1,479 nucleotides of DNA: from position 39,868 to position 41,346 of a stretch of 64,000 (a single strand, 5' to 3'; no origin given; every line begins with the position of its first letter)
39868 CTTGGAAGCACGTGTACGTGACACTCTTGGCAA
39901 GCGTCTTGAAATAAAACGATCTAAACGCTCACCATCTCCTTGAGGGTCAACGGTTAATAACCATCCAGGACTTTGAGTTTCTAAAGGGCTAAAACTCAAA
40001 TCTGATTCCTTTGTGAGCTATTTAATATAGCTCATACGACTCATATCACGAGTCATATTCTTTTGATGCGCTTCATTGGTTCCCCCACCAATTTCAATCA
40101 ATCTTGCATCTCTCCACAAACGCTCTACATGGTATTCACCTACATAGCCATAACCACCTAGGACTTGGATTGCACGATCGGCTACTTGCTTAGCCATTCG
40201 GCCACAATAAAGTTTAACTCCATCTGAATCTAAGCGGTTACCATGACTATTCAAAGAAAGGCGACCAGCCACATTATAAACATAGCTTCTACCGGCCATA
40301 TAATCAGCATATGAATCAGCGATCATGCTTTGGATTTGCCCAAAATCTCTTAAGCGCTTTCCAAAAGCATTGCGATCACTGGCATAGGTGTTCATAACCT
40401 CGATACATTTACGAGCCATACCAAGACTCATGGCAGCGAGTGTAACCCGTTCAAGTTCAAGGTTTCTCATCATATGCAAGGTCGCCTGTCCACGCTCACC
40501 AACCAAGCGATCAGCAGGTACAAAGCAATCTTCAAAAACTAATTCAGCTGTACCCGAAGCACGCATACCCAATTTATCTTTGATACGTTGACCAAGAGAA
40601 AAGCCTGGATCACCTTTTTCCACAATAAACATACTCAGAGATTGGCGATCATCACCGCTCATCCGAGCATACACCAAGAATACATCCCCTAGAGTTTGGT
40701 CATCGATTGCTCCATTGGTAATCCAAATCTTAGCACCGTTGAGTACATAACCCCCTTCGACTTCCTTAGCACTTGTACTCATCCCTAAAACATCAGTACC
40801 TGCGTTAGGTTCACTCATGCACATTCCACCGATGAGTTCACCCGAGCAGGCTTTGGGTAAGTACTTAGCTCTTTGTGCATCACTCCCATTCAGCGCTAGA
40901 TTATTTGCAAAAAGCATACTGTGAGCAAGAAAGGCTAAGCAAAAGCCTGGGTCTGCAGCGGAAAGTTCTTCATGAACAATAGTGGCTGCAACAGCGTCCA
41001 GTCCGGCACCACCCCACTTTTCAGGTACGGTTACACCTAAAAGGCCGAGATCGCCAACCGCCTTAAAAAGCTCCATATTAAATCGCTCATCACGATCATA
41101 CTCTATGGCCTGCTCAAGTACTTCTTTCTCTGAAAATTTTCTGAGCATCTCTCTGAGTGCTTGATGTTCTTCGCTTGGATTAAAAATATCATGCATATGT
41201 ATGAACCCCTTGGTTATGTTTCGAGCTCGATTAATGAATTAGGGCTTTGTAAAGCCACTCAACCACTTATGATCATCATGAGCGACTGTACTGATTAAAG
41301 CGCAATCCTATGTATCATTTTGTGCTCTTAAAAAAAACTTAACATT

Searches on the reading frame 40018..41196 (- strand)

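Call 87: search_protein_families(library=ncbifam, proteins=[window:40018-41196:-], max_evalue=0.00001)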
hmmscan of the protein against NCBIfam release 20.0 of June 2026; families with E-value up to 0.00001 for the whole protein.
window:40018-41196:- (392 aa): 23 families
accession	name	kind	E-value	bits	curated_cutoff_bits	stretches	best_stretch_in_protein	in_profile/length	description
NF058590.1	AcCoDHFadEBacil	equivalog_domain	5.2e-82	276.2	600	1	8-376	22-401/586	acyl-CoA dehydrogenase FadE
NF042972.1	AcrlCoAredClosAcrC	equivalog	5.9e-82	275.3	640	1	6-384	4-375/378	acryloyl-CoA reductase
NF045552.1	GlutCoADH_Des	equivalog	1.2e-68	232.1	470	1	5-372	3-366/387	glutaryl-CoA dehydrogenase Acd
NF043006.1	CyhCrbnylCoADH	equivalog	3.1e-68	230.5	650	1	7-384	4-374/380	cyclohexane-1-carbonyl-CoA dehydrogenase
NF045652.1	ProlPCPDhRedW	equivalog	3.3e-64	217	650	1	9-385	2-373/376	L-prolyl-[peptidyl-carrier protein] dehydrogenase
NF008997.0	PRK12341.1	equivalog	1.2e-62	212.2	537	1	5-376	3-367/382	acyl-CoA dehydrogenase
NF042439.1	SulpropCoADesulf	equivalog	6.2e-59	199.6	600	1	17-381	3-366/379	3-sulfinopropanoyl-CoA desulfinase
NF053553.1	prodigi_MBC_PigA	equivalog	3.3e-53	181.2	500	1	5-385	3-379/381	prodigiosin MBC biosynthesis dehydrogenase PigA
NF002885.1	PRK03354.1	equivalog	1.6e-46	159.1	540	1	5-386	3-374/378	crotonobetainyl-CoA dehydrogenase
TIGR03207.1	cyc_hxne_CoA_dh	equivalog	4.2e-41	140.9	575.35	1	8-383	2-369/372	cyclohexanecarboxyl-CoA dehydrogenase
NF052270.1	Staph_DH_FadE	equivalog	1.3e-31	109.8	600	1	17-383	31-391/400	acyl-CoA dehydrogenase FadE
NF049984.1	Rv1679_FadE16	equivalog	1.3e-27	97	600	1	28-368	14-348/371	Rv1679 family acyl-CoA dehydrogenase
TIGR03203.1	pimD_small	equivalog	4.6e-24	85.2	652.7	1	42-381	41-372/378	pimeloyl-CoA dehydrogenase small subunit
NF037942.1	ac_ACP_DH_MbtN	equivalog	4.3e-21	75.1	700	1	13-377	4-357/376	mycobactin biosynthesis acyl-ACP dehydrogenase MbtN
TIGR04022.1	sulfur_SfnB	equivalog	1.2e-20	73.8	430.9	1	19-272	15-254/391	SfnB family sulfur acquisition oxidoreductase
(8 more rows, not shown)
